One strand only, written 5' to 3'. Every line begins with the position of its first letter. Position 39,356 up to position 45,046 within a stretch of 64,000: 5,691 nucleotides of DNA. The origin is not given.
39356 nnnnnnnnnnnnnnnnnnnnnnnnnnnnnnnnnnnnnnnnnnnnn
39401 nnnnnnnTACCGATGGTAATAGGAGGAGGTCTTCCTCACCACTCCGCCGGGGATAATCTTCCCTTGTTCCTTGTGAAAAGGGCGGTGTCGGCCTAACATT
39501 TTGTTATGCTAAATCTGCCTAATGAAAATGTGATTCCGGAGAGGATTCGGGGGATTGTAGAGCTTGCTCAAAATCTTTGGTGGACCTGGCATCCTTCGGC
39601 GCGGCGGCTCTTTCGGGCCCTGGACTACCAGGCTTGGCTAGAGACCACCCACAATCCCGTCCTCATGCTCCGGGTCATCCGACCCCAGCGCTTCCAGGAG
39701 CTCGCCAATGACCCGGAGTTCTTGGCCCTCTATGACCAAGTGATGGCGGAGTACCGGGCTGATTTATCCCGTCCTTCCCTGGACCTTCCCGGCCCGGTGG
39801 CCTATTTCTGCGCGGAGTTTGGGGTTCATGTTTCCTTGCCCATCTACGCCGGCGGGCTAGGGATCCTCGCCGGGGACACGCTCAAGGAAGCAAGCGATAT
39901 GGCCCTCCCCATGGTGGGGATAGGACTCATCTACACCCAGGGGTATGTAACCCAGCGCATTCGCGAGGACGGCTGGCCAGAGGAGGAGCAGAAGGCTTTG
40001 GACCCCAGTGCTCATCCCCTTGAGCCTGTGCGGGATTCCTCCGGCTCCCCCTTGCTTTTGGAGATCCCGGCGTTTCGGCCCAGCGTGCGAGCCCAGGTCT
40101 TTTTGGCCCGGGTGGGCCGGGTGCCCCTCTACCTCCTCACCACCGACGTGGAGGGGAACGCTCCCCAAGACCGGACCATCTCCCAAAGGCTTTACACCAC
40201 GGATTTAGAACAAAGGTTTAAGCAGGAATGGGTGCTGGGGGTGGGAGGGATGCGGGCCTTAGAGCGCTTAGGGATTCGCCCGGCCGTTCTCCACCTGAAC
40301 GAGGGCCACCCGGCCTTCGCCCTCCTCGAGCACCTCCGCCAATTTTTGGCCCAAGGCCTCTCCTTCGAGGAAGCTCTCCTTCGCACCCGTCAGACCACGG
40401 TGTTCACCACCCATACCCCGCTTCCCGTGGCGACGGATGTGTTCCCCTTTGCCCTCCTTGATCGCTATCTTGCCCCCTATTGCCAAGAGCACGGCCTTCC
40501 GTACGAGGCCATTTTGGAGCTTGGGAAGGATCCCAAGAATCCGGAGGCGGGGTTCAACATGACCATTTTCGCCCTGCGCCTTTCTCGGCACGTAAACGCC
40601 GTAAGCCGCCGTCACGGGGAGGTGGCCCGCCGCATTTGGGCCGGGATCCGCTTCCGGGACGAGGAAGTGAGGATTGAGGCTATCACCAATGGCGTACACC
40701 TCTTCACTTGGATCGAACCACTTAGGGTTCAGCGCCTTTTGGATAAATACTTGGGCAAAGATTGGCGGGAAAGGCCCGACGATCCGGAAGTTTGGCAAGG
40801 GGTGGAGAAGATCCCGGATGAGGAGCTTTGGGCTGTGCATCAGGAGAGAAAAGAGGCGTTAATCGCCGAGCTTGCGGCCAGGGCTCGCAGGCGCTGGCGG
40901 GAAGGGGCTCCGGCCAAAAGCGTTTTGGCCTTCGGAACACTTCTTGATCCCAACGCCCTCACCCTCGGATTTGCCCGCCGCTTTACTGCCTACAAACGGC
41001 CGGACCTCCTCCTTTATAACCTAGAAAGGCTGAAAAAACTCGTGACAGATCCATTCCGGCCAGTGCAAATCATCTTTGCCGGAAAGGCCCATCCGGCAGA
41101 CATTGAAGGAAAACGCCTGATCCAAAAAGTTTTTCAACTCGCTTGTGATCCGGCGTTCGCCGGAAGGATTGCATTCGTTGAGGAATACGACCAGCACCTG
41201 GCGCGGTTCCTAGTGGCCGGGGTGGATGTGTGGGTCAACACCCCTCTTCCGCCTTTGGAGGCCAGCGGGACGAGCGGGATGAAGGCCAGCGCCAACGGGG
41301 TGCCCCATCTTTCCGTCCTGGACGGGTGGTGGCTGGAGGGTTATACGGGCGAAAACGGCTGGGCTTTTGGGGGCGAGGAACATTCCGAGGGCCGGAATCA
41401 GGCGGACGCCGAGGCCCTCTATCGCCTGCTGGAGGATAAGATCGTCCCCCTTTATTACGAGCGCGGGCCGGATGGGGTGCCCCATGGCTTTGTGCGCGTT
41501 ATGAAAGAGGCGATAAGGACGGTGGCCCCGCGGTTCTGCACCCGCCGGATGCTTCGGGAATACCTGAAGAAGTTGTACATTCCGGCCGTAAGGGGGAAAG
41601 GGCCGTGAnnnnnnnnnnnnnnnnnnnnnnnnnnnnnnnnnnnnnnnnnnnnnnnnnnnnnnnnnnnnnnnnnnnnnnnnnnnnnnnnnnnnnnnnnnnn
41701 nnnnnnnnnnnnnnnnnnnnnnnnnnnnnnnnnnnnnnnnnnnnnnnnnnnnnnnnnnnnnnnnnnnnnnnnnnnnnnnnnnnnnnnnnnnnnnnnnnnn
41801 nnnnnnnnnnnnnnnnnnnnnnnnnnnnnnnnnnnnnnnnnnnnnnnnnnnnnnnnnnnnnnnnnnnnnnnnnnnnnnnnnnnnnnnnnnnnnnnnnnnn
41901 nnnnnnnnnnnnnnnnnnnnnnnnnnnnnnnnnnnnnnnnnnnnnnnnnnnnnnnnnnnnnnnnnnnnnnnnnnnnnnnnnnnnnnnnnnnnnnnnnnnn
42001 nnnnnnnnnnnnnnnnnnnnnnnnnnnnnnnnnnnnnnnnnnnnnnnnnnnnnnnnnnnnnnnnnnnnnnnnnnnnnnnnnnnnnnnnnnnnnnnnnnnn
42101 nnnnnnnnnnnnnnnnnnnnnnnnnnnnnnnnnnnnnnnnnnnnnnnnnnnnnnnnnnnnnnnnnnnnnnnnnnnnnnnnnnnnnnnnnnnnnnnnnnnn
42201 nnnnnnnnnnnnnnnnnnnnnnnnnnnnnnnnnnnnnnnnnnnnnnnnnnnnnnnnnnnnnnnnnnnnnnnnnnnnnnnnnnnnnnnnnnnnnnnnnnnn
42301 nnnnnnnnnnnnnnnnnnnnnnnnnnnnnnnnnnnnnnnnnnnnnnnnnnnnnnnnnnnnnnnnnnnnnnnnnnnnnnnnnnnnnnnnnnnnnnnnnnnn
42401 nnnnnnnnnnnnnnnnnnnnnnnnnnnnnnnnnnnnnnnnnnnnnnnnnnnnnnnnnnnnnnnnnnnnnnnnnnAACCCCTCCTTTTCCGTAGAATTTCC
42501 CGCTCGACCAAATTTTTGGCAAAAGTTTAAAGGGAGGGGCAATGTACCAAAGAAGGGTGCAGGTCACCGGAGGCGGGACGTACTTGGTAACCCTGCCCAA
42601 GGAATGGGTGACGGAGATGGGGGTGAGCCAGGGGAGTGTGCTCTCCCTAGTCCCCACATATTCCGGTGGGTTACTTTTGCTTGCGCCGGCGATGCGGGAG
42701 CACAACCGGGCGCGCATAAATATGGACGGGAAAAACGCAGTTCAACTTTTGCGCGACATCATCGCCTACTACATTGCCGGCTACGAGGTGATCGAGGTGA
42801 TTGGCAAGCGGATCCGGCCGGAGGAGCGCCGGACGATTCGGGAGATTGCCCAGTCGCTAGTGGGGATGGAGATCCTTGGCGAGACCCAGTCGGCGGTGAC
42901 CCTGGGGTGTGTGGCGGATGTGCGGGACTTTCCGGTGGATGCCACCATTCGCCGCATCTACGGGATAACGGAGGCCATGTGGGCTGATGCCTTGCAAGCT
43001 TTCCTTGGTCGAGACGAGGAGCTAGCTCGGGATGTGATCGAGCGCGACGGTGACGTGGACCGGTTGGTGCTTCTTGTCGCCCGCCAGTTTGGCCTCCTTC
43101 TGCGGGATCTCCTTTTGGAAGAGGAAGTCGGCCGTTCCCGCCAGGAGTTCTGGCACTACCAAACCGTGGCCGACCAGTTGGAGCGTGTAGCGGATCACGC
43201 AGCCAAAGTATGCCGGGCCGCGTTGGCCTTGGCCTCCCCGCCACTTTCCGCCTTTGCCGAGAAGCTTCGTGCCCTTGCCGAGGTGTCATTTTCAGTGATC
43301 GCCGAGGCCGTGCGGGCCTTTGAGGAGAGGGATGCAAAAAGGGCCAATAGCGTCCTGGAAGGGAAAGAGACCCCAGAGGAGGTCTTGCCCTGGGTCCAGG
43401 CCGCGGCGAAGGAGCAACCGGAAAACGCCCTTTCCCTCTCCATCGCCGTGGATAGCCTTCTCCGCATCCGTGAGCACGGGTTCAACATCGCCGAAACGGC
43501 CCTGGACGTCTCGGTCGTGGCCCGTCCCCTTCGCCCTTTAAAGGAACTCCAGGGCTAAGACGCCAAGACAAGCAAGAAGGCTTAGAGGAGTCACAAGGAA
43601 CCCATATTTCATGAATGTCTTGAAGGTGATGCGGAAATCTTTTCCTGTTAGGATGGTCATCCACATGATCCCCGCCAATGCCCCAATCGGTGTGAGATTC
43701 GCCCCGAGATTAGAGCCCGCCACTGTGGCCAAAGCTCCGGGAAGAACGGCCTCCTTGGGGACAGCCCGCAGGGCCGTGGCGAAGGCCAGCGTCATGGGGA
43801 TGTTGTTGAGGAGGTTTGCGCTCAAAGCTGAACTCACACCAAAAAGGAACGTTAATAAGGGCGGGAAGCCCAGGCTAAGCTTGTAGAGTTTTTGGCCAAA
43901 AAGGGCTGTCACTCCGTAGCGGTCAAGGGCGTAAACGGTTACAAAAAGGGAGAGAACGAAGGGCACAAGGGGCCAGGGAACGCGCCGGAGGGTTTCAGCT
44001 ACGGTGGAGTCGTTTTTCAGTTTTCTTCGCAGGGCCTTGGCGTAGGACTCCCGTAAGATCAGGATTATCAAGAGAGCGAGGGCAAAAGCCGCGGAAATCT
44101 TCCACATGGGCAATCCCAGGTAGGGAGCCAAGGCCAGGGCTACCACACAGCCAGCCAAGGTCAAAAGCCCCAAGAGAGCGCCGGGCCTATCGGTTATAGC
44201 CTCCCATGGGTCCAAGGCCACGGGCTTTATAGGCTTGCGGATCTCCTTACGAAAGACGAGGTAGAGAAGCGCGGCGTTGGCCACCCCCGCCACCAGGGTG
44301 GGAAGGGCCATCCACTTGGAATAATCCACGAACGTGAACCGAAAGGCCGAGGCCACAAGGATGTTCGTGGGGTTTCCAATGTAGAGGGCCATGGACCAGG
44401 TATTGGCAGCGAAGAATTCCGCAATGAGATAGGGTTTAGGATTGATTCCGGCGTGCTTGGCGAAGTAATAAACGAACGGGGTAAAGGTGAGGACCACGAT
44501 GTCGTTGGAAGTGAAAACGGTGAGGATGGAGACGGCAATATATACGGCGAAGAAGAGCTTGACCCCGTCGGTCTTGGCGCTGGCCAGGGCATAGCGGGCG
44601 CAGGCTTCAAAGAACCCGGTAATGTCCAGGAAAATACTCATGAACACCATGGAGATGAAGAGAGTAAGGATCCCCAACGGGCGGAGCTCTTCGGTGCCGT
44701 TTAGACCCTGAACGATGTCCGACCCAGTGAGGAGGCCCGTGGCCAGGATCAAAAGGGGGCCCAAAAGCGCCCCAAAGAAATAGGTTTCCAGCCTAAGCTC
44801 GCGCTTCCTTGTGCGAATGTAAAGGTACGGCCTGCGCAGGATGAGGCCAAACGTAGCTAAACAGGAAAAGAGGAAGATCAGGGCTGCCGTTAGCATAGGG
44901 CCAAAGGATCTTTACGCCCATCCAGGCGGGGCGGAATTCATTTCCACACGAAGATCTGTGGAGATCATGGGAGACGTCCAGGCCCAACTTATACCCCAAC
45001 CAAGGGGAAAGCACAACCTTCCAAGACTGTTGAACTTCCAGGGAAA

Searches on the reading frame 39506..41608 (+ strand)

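Call 62: search_protein_families(library=pfam, proteins=[window:39506-41608:+], max_evalue=0.00001)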
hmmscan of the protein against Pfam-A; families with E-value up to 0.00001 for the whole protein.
window:39506-41608:+ (700 aa): 2 families
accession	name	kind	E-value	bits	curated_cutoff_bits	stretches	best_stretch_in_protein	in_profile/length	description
PF11897.13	DUF3417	-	2.1e-31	109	25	1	10-111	1-109/109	Protein of unknown function (DUF3417)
PF00343.26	Phosphorylase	-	8.6e-30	104.1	27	2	350-611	324-583/713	Carbohydrate phosphorylase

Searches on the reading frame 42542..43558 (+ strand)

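Call 62: search_protein_families(library=pfam, proteins=[window:42542-43558:+], max_evalue=0.00001)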
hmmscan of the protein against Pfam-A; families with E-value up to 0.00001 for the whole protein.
window:42542-43558:+ (338 aa): 2 families
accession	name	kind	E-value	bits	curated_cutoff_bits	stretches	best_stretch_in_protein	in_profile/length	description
PF01895.24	PhoU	-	5.9e-19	68.7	23.5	1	136-226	1-88/89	PhoU domain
PF04014.23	MazE_antitoxin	-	1.3e-07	31.9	24.7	1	7-50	1-43/48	Antidote-toxin recognition MazE, bacterial antitoxin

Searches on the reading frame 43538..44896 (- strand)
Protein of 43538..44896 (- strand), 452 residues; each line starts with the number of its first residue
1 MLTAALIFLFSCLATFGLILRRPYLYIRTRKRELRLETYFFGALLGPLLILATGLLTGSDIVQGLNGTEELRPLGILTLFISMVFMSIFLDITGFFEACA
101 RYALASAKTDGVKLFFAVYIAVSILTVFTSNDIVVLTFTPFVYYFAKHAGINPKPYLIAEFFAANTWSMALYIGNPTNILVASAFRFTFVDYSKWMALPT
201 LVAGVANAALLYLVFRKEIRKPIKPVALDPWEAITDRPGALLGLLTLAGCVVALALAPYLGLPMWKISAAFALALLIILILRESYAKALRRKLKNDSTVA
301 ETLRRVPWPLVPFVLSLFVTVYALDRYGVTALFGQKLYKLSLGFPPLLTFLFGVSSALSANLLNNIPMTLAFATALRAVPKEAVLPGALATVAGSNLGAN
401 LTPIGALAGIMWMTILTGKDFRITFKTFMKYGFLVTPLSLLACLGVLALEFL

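Call 61: search_protein_families(library=pfam, proteins=[window:43538-44896:-], max_evalue=0.00001)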
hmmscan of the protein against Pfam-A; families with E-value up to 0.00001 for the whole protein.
window:43538-44896:- (452 aa): 2 families
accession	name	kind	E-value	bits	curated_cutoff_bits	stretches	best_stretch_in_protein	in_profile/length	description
PF03600.22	CitMHS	-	4.5e-40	138.2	31.9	1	42-392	14-334/336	Citrate transporter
PF02040.21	ArsB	-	3.5e-37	129.2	22.2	1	79-444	57-416/423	Arsenical pump membrane protein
